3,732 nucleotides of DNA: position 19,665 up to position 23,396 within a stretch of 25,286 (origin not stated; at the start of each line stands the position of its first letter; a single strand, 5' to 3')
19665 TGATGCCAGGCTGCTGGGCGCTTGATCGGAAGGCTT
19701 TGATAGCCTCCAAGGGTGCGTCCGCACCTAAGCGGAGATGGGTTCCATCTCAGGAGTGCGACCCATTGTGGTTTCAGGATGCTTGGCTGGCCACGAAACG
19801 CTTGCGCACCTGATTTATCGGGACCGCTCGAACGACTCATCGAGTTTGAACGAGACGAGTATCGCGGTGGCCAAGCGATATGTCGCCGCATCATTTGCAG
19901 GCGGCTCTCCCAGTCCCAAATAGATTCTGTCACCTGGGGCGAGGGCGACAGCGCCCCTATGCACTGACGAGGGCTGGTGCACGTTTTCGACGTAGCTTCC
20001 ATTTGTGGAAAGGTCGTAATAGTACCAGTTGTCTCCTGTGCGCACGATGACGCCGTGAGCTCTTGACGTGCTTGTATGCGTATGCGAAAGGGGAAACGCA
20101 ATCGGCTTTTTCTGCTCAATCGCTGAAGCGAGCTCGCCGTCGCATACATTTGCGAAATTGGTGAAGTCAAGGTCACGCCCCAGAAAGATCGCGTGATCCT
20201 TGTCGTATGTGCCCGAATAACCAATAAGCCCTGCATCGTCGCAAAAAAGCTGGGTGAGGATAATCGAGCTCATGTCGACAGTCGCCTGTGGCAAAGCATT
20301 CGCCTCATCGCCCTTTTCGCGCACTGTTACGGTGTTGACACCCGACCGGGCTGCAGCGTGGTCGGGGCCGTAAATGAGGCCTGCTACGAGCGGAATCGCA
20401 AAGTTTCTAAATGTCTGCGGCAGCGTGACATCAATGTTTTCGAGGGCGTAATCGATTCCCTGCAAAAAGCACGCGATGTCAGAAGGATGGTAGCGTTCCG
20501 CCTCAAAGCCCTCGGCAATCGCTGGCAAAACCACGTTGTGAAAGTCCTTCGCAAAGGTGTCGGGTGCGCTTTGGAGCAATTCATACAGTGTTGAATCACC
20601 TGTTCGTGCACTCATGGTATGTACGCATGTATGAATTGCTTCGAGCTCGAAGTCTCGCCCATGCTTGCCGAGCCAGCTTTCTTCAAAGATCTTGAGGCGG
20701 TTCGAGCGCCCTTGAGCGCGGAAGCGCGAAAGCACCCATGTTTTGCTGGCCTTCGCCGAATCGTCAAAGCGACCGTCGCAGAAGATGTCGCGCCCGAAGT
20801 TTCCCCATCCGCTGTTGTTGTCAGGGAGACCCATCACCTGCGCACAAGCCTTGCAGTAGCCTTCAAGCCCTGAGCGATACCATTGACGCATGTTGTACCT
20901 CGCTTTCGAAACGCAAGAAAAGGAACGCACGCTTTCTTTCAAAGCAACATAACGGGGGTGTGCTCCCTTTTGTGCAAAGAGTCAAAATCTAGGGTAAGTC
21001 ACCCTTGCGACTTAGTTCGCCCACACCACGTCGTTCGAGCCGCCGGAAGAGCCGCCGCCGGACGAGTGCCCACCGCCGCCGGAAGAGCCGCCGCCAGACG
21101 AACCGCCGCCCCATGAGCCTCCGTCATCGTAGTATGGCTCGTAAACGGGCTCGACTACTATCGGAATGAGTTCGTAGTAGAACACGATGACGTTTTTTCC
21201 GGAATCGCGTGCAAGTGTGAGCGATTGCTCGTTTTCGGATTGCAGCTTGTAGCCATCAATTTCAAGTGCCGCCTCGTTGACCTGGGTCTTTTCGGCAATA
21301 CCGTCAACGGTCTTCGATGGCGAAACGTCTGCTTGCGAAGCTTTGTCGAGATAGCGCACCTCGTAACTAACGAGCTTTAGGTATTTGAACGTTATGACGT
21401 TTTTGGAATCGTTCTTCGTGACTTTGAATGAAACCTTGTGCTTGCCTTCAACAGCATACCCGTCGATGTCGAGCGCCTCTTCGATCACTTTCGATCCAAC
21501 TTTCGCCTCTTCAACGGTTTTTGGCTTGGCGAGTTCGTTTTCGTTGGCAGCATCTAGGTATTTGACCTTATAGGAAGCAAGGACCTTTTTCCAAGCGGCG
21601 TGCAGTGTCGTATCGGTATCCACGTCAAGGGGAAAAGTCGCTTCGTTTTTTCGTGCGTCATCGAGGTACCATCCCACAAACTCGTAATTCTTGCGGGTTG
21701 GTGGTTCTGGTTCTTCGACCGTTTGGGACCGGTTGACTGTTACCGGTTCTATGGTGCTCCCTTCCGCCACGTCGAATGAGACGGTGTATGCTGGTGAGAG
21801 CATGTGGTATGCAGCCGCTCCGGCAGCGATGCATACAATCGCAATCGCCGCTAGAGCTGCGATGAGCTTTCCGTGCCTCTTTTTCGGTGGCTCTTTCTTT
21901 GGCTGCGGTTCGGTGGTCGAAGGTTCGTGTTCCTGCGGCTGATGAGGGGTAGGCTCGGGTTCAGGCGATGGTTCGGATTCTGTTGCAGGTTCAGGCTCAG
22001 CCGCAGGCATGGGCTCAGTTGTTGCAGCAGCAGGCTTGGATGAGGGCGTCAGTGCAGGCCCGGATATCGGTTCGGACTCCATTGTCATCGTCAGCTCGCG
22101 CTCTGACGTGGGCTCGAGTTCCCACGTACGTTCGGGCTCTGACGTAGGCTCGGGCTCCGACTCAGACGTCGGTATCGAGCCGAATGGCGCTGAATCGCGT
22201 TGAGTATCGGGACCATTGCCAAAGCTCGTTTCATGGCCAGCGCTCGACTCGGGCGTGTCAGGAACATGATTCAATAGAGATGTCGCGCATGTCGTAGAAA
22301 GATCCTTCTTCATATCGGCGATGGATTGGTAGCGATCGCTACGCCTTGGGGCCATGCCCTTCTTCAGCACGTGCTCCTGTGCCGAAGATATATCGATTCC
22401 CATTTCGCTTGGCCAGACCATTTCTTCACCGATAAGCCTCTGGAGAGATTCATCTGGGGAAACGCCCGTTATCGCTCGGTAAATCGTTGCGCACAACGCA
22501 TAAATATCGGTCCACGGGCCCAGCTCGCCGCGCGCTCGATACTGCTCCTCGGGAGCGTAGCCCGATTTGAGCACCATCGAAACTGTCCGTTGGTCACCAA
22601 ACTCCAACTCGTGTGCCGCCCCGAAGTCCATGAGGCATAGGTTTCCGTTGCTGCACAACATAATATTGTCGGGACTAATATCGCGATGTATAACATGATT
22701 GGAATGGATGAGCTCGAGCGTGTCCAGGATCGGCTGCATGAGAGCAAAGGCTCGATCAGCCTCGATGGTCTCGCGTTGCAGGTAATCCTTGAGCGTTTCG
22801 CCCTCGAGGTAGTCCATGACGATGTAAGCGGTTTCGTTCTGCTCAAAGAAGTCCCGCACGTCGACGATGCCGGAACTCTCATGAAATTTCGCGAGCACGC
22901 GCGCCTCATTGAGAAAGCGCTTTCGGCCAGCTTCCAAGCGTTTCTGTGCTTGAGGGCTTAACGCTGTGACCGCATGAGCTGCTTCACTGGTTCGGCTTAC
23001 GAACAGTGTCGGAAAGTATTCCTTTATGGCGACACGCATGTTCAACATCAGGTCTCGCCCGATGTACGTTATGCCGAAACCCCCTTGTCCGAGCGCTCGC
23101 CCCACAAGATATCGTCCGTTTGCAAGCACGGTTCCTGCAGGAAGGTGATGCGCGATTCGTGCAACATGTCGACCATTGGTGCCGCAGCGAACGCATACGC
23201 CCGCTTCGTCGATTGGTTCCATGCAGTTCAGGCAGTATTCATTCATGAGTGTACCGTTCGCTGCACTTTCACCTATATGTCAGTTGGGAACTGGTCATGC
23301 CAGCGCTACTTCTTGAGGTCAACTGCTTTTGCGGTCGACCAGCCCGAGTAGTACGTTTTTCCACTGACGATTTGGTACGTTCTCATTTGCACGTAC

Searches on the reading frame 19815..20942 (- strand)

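Call 17: search_protein_families(library=pfam, proteins=[window:19815-20942:-], max_evalue=0.001)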
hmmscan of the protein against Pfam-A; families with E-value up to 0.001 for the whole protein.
window:19815-20942:- (375 aa): 1 family
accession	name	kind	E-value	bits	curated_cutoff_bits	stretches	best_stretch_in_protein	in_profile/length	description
PF00498.31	FHA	-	1.2e-07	32.5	20.7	1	286-343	14-67/67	FHA domain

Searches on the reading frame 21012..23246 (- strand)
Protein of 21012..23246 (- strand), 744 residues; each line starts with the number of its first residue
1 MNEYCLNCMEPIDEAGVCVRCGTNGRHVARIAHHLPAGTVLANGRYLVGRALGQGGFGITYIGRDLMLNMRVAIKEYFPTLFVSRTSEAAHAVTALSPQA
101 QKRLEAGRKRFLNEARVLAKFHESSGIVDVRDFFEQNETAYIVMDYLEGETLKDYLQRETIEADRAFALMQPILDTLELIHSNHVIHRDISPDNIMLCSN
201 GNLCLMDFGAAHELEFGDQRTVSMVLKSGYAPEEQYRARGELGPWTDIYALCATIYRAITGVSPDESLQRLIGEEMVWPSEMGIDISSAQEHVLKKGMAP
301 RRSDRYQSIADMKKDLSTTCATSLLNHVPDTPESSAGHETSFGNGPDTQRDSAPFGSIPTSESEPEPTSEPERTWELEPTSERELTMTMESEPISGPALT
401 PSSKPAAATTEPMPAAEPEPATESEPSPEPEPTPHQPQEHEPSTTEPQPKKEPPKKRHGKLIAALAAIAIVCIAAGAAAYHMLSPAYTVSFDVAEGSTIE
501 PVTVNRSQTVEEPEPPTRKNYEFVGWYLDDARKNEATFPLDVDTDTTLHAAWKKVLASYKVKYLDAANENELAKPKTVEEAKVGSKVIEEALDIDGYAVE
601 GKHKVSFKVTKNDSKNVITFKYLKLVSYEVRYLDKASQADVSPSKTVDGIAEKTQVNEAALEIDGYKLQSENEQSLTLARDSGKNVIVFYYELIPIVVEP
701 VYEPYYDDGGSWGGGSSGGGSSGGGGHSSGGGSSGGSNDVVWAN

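Call 17: search_protein_families(library=pfam, proteins=[window:21012-23246:-], max_evalue=0.001)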
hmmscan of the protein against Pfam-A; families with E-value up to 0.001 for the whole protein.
window:21012-23246:- (744 aa): 7 families
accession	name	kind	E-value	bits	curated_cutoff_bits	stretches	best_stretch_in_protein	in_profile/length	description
PF00069.31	Pkinase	-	3.4e-32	112.3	31.7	1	48-266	3-198/263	Protein kinase domain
PF07714.23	PK_Tyr_Ser-Thr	-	4.6e-17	62.6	23.1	1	52-260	7-199/258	Protein tyrosine and serine/threonine kinase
PF09479.16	Flg_new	-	2.4e-14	53.6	27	1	487-550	1-64/65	Listeria-Bacteroides repeat domain (List_Bact_rpt)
PF03109.22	ABC1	-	8.3e-08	32.1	22.9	1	137-228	140-231/244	ABC1 atypical kinase-like domain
PF06458.18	MucBP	-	3.9e-07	31.2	23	0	561-622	4-62/63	MucBP domain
PF01636.29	APH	-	0.00049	20.4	23.2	0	185-211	170-197/239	Phosphotransferase enzyme family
PF06293.20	Kdo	-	0.00095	19.1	21.3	0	105-211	52-169/207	Lipopolysaccharide kinase (Kdo/WaaP) family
